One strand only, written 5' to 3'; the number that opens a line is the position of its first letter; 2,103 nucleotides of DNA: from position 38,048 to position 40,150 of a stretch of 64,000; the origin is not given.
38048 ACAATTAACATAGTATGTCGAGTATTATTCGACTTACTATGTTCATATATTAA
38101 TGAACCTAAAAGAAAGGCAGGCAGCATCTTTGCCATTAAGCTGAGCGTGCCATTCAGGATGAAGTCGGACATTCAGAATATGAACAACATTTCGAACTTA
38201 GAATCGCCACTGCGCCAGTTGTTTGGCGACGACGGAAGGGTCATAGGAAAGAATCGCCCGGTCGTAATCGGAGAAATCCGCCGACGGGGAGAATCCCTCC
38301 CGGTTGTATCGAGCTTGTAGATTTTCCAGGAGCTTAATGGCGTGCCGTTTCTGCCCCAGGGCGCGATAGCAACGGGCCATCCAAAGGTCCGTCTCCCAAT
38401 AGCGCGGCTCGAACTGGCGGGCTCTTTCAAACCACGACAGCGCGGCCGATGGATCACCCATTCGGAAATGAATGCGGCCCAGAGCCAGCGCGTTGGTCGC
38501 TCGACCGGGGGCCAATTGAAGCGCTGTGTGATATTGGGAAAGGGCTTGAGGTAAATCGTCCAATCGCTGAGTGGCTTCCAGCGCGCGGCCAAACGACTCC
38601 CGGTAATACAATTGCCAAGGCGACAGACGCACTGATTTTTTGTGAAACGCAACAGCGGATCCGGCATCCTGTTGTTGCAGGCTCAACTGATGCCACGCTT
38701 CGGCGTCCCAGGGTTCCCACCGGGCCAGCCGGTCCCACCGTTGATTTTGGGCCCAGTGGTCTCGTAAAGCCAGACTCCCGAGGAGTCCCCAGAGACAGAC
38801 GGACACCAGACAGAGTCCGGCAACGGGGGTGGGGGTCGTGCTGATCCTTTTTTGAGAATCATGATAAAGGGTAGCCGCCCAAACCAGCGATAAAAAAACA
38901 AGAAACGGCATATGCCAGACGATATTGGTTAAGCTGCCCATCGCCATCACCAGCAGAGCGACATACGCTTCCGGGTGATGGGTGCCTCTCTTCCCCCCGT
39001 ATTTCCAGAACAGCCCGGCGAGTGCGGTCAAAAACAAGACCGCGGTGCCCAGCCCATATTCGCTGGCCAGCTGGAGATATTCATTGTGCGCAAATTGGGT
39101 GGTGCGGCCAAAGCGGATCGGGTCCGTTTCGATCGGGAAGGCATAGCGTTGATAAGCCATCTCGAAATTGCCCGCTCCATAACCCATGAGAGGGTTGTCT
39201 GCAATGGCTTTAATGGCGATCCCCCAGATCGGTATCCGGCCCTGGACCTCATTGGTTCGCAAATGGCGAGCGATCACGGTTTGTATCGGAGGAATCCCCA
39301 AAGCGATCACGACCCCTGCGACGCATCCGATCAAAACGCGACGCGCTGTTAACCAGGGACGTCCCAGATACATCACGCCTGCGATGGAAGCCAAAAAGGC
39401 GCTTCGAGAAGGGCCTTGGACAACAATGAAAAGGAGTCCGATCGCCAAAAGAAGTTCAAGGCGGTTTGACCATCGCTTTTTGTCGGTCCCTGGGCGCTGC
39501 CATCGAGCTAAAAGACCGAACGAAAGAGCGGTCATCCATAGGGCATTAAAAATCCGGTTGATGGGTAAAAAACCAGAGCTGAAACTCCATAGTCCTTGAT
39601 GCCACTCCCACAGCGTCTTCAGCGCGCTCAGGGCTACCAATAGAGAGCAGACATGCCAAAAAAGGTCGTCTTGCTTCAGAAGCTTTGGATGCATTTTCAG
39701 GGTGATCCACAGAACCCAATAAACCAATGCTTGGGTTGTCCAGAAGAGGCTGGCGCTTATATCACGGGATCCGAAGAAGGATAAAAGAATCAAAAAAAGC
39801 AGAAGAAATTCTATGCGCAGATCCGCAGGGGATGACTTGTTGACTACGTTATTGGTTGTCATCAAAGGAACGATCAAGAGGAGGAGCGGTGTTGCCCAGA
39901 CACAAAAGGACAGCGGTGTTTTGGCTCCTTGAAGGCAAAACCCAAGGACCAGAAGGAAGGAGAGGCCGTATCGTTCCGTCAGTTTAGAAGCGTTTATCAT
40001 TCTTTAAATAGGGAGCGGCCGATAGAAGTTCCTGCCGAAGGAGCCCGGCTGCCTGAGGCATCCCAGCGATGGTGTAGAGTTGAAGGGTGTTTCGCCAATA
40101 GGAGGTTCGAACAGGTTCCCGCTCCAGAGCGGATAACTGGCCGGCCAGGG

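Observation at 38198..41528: Two tandem Wzy_C (O-antigen-ligase/PglL-like)-TPR genes translationally coupled to pilQ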

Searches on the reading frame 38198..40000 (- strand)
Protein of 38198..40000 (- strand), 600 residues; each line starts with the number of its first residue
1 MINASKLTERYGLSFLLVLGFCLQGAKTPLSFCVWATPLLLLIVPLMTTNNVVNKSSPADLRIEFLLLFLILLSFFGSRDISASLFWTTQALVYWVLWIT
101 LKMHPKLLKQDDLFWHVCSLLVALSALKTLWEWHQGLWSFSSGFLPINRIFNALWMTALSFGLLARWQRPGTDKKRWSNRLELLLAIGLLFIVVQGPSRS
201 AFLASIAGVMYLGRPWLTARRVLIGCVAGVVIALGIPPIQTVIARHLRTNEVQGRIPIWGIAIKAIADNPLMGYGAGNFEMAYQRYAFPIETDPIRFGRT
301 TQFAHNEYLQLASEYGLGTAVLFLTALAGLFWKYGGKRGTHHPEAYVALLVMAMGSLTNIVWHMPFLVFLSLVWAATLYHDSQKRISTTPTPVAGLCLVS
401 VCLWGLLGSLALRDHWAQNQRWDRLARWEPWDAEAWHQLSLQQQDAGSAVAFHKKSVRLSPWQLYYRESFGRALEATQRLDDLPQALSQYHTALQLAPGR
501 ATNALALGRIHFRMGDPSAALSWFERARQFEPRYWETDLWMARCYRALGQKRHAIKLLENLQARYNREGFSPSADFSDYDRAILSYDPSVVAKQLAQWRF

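Call 6: search_protein_families(library=pfam, proteins=[window:38198-40000:-], max_evalue=0.01)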
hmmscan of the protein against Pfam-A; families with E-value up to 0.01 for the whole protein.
window:38198-40000:- (600 aa): 13 families
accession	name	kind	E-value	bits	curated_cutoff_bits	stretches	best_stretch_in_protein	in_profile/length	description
PF04932.20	Wzy_C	-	5.9e-17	62.3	31.7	1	185-324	2-149/149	O-Antigen ligase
PF14559.12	TPR_19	-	6.2e-10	39.7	25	2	514-565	4-55/68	Tetratricopeptide repeat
PF07719.23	TPR_2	-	1.1e-08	35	27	1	506-533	6-33/34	Tetratricopeptide repeat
PF13424.12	TPR_12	-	1.7e-06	28.6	30.1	1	477-528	13-72/77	Tetratricopeptide repeat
PF00515.34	TPR_1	-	2.7e-06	27.4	27.8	0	507-534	7-34/34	Tetratricopeptide repeat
PF13428.12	TPR_14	-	1.5e-05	25.7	23.5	1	505-543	5-43/44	Tetratricopeptide repeat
PF12895.13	ANAPC3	-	3.3e-05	24.5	27.2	1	494-560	16-81/82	Anaphase-promoting complex, cyclosome, subunit 3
PF23914.1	TPR_CcmH_CycH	-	0.00071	19.9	42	0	492-559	41-111/158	Cytochrome c-type biogenesis protein H TPR domain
PF13432.12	TPR_16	-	0.0014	19.4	32.7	1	479-528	9-58/65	Tetratricopeptide repeat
PF13181.12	TPR_8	-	0.0024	18.3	25.7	0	506-527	6-27/34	Tetratricopeptide repeat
PF13176.12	TPR_7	-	0.0026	18.1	27.9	0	541-567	5-32/36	Tetratricopeptide repeat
PF13174.12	TPR_6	-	0.0032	18.4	26.3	0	539-565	4-30/33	Tetratricopeptide repeat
PF13371.12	TPR_9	-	0.0088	16.5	35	1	478-527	6-55/73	Tetratricopeptide repeat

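Call 7: search_protein_families(library=ncbifam, proteins=[window:38198-40000:-], max_evalue=0.01)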
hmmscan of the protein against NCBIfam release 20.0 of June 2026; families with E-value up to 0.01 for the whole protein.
window:38198-40000:- (600 aa): 8 families
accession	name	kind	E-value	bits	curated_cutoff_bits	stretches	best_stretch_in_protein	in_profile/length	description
TIGR02917.1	PEP_TPR_lipo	equivalog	2.5e-06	25.7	312.2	1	479-561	816-897/899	XrtA/PEP-CTERM system TPR-repeat protein PrsT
TIGR03939.1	PGA_TPR_OMP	equivalog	4.3e-05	21.9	366.65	1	480-566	408-494/800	poly-beta-1,6 N-acetyl-D-glucosamine export porin PgaA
TIGR02552.1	LcrH_SycD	equivalog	8.2e-05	22.3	104.8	1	494-563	45-114/136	SycD/LcrH family type III secretion system chaperone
NF033920.0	C39_PA2778_fam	equivalog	0.00012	21.6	150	1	471-559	160-248/255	PA2778 family cysteine peptidase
TIGR02521.1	type_IV_pilW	equivalog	0.0031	17.1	154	1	443-566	78-200/234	type IV pilus biogenesis/stability protein PilW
NF008757.0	PRK11788.1-5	equivalog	0.0031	16.7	363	1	481-567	194-281/388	lipopolysaccharide assembly protein LapB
NF047558.1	TPR_END_plus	domain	0.0056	16.6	32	0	508-536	6-34/56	TPR end-of-group domain-containing protein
NF008755.0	PRK11788.1-3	equivalog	0.0076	15.6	430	0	481-566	194-280/388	lipopolysaccharide assembly protein LapB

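Call 9: find_homologous_proteins(query=window:38198-40000:-)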
Query window:38198-40000:- (600 aa): 9 proteins with E <= 0.001 among 8000 candidates.
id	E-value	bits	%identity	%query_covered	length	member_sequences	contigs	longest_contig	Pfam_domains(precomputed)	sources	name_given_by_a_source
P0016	0.0e+0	1381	100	100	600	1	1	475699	PF14559.13,PF00515.35,PF13424.13,PF21033.5,PF13428.13,PF07719.24,PF04932.21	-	-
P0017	6.7e-121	423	40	99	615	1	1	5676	PF14559.13,PF13432.13,PF04932.21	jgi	jgi:O-antigen ligase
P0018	3.6e-99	351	39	95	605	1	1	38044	PF14559.13,PF13432.13,PF04932.21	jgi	-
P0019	3.2e-91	325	35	98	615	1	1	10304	PF21033.5,PF04932.21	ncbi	-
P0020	3.0e-21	94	27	75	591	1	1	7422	PF14559.13,PF13428.13,PF04932.21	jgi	-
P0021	2.3e-6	44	24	56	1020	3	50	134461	PF04932.21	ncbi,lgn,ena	-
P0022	5.9e-5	40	30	18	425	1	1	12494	PF04932.21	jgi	jgi:O-antigen ligase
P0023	1.5e-4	38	38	12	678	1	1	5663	PF14559.13,PF13431.13,PF13414.13,PF13371.13,PF00515.35,PF13432.13,PF07719.24,PF04932.21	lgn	-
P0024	6.9e-4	36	31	18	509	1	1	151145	PF04932.21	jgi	jgi:putative inorganic carbon (hco3(-)) transporter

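Call 10: find_encoding_contigs(protein=P0018, flank=10000, max_places=3)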
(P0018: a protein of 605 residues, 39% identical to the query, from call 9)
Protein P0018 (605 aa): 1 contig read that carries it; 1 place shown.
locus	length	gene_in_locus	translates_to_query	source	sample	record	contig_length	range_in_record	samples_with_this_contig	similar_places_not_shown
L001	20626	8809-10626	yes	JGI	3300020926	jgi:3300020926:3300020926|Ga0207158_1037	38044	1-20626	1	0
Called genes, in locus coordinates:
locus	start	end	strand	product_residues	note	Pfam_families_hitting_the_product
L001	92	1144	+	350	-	PF01515:PTA_PTB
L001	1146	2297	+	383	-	PF00437:T2SSE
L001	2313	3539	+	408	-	PF28597:T2SSF_N, PF00482:T2SSF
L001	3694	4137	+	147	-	PF07963:N_methyl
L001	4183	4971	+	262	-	PF06750:A24_N_bact, PF01478:Peptidase_A24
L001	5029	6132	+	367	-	PF11104:PilM_2, PF06723:MreB_Mbl (faint), PF14450:FtsA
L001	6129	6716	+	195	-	PF05137:PilN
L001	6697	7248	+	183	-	PF04350:PilO, PF10741:T2SSM_b (faint)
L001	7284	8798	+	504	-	PF07660:STN (weak), PF03958:Secretin_N, PF00263:Secretin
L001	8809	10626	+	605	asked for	PF04932:Wzy_C, PF13432:TPR_16 (weak), PF14559:TPR_19 (faint)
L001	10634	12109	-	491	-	PF04932:Wzy_C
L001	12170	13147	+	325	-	PF03706:LPG_synthase_TM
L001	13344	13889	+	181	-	-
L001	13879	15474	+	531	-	PF01408:GFO_IDH_MocA, PF22725:GFO_IDH_MocA_C3, PF02894:GFO_IDH_MocA_C (weak), PF25084:LbH_EIF2B, PF00132:Hexapep, PF25087:GMPPB_C (weak), PF14602:Hexapep_2 (weak), PF00132:Hexapep (weak)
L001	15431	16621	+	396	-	PF01041:DegT_DnrJ_EryC1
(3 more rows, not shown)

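Call 11: find_encoding_contigs(protein=P0019, flank=10000, max_places=3)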
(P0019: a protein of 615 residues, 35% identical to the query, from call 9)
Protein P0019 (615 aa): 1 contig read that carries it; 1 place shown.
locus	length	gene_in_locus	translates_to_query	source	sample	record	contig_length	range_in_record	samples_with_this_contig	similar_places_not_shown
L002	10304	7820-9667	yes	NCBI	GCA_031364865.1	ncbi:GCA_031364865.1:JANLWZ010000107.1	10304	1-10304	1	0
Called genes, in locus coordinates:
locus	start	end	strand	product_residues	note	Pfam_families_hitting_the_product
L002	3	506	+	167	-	?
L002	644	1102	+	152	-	PF07963:N_methyl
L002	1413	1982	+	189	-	PF01478:Peptidase_A24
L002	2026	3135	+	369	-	PF06723:MreB_Mbl (faint), PF11104:PilM_2, PF14450:FtsA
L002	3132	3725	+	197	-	PF05137:PilN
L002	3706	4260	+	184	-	PF04350:PilO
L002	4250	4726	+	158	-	-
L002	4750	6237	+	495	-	PF03958:Secretin_N, PF00263:Secretin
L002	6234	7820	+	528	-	PF04932:Wzy_C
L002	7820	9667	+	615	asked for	PF04932:Wzy_C, PF21033:RMD1-3 (faint)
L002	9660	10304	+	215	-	?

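Call 15: find_encoding_contigs(protein=P0020, flank=10000, max_places=2)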
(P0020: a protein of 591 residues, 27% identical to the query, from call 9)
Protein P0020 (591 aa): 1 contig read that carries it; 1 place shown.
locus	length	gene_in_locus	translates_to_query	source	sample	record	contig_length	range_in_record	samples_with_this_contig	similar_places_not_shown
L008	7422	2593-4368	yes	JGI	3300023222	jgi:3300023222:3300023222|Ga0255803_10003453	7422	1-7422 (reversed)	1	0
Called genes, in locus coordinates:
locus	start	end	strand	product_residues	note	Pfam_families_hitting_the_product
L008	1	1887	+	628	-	?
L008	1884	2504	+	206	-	PF13414:TPR_11 (weak)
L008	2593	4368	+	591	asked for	PF04932:Wzy_C, PF13428:TPR_14 (faint), PF14559:TPR_19 (weak)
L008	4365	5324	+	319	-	PF00535:Glycos_transf_2, PF10111:Glyco_tranf_2_2 (weak)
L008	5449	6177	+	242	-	PF00535:Glycos_transf_2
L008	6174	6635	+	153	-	PF03706:LPG_synthase_TM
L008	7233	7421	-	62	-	?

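Call 21: search_solved_structures(query=window:38198-40000:-, max_evalue=1, show_alignments=2)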
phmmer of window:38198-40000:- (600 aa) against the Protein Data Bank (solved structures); distinct sequences matched with E-value up to 1: 65 (the best 60 are shown).
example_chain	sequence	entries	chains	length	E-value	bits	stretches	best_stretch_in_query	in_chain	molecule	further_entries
9qhb_A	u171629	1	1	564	1.2e-38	136.1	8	420-550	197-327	Engineered tetratricopeptide repeat protein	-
8bu0_A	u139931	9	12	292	9.2e-24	87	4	427-550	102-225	Consensus tetratricopeptide repeat protein | Crystal structure of an 8-repeat consensus TPR superhelix with Zinc. | Monomer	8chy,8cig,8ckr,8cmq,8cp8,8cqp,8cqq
9qhc_A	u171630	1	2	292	2.9e-17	65.5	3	424-550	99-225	Engineered tetratricopeptide repeat protein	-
8ch0_A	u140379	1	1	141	1.5e-10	43.4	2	430-533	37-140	Consensus tetratricopeptide repeat protein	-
2fo7_A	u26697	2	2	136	1.7e-10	43.1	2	433-533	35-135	SYNTHETIC CONSENSUS TPR PROTEIN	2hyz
9gzg_A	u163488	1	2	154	1.3e-08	36.9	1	422-537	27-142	Engineered CTPR protein with glutamic acids for conductivity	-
7obi_A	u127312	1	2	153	2.5e-08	36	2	479-555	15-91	CTPR-rv4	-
1na0_A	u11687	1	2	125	3.5e-07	32.2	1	432-536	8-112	designed protein CTPR3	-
7yeh_B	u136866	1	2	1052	1.4e-06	30.2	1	441-546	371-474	UDP-N-acetylglucosamine--peptide N-acetylglucosaminyltransferase 110 kDa subunit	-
7yea_A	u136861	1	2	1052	1.4e-06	30.2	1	441-546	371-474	UDP-N-acetylglucosamine--peptide N-acetylglucosaminyltransferase 110 kDa subunit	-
7ntf_A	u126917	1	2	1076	1.5e-06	30.2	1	441-546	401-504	Isoform 1 of UDP-N-acetylglucosamine--peptide N-acetylglucosaminyltransferase 110 kDa subu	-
6vfh_A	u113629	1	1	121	2.2e-06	29.5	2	476-536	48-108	T33_dn10A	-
2wqh_A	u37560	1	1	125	2.3e-06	29.5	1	432-536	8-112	CTPR3Y3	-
6xt9_D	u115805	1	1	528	4.2e-05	25.4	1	484-560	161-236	Bardet-Biedl syndrome 4 protein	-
6b85_J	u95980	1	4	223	4.5e-05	25.2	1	366-533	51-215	TMHC4_R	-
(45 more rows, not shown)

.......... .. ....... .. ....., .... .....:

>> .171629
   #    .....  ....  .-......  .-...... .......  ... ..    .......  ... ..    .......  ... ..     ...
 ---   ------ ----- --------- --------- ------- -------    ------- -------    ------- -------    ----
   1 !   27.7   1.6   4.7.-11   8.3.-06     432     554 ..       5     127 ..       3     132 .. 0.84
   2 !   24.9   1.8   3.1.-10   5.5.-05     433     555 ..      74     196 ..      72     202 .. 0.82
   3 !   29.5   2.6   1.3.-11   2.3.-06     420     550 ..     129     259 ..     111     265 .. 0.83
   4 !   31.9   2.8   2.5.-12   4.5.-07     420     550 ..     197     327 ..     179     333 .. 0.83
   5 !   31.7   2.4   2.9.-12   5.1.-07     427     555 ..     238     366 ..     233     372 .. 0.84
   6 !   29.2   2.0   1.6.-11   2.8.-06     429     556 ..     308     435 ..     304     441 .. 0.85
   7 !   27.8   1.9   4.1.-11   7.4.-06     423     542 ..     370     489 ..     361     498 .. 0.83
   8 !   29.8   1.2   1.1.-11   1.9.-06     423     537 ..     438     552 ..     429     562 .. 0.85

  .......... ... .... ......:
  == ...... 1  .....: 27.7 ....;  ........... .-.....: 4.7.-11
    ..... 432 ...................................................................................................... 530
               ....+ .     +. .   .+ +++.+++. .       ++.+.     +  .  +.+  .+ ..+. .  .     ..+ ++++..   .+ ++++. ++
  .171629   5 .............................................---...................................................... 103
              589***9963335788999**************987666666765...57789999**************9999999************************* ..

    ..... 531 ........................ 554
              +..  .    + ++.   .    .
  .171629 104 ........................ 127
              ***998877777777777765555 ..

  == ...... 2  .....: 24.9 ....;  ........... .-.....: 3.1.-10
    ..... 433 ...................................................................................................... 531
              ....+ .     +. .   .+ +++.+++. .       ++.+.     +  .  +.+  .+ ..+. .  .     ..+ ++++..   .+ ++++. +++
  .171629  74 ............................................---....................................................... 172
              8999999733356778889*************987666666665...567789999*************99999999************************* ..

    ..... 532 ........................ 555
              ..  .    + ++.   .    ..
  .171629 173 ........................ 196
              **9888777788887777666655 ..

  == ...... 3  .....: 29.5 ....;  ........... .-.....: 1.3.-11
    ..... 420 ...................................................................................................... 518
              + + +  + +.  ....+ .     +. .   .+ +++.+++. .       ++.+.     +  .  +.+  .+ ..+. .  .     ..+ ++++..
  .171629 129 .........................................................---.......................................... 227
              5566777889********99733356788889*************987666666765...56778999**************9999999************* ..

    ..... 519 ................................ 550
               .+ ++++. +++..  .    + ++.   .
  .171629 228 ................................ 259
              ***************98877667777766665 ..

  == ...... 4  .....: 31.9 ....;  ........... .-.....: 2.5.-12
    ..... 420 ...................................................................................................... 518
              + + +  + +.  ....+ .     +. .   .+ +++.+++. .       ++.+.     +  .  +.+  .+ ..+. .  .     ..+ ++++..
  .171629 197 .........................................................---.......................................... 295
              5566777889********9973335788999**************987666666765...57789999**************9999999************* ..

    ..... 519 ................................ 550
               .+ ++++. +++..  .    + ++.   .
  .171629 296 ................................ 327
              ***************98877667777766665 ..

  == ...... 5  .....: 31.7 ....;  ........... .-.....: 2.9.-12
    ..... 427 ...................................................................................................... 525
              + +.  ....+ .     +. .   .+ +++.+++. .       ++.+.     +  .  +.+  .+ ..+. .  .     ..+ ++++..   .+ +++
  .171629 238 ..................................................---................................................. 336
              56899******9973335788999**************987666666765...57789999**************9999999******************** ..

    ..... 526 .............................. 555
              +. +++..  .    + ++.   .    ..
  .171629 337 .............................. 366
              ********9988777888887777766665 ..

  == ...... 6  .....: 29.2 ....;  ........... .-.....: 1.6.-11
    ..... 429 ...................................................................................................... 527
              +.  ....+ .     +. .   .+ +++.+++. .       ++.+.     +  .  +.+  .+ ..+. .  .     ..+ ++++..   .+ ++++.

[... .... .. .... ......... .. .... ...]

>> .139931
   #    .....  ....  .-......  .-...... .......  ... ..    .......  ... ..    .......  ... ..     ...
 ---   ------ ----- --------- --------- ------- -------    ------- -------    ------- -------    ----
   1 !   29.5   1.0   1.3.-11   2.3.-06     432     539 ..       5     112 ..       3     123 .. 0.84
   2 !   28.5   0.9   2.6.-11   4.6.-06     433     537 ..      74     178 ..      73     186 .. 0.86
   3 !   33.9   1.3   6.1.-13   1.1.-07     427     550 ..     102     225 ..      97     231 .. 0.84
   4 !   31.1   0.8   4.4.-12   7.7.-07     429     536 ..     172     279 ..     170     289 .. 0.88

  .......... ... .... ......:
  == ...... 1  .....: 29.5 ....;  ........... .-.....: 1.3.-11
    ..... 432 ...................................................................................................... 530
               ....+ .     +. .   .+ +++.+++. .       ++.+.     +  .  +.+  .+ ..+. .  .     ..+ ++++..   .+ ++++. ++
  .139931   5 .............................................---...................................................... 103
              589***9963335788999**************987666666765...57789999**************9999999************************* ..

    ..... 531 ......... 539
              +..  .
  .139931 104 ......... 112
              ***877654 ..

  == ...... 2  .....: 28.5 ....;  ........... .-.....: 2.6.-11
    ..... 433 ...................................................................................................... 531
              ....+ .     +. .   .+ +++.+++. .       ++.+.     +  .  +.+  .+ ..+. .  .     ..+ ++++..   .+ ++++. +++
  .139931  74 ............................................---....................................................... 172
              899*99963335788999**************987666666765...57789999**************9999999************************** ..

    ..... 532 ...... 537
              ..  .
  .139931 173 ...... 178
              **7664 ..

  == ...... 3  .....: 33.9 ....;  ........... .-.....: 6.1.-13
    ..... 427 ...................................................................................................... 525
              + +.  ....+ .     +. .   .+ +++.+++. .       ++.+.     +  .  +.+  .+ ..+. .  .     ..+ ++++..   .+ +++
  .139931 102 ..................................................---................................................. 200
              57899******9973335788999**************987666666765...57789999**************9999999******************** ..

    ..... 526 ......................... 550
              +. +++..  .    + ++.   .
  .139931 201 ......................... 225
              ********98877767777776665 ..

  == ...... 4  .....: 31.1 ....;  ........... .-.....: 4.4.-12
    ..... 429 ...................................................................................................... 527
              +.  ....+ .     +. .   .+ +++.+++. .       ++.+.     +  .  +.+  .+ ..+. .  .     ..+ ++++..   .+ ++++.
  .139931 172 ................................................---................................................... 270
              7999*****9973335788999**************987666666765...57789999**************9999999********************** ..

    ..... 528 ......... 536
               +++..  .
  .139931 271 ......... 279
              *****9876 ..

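Call 45: predict_structure(alignment_id=A5)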
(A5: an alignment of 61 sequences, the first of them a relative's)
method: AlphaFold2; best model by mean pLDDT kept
length: 600 residues; sequences in the alignment: 61
mean_pLDDT: 84.1   pTM: 0.87
mean pLDDT of the five models: 84.1, 83.5, 82.3, 81.4, 81.4
residues with pLDDT >= 90: 307; 70-90: 193; 50-70: 57; < 50: 43
segments of 3 or more residues with pLDDT < 50: 290-299, 419-441, 578-580
pLDDT, mean of each block of 10 residues (from residue 1): 75 94 84 87 78 65 95 95 90 93 87 93 96 89 82 96 94 82 97 89 93 82 84 78 67 75 96 94 77 44 92 98 95 74 93 94 93 94 64 79 88 66 37 44 71 87 87 91 97 92 94 98 96 89 98 97 82 50 65 94
secondary structure, 60 per line:
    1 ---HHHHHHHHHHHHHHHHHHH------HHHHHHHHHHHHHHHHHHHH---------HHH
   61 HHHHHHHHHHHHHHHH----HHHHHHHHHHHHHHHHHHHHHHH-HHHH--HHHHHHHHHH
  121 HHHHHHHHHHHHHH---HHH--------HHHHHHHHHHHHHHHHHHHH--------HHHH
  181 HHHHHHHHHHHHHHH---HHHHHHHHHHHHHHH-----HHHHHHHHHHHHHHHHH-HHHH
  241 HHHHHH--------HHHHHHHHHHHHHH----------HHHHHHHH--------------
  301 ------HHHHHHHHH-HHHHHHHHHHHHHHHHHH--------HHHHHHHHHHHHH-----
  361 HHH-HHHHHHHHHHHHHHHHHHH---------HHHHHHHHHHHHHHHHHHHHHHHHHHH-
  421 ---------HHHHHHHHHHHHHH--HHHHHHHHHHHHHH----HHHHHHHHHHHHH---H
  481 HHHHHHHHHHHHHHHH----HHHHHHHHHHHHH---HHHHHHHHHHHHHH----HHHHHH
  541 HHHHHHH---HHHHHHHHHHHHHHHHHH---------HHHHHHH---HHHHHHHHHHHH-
elements in order: H4-22 H29-48 H58-76 H81-103 H105-108 H111-134 H149-168 H177-195 H199-213 H219-235 H237-246 H255-268 H279-286 H307-315 H317-334 H343-355 H365-383 H393-419 H430-443 H446-459 H464-476 H480-496 H501-513 H517-530 H535-547 H551-568 H578-584 H588-599
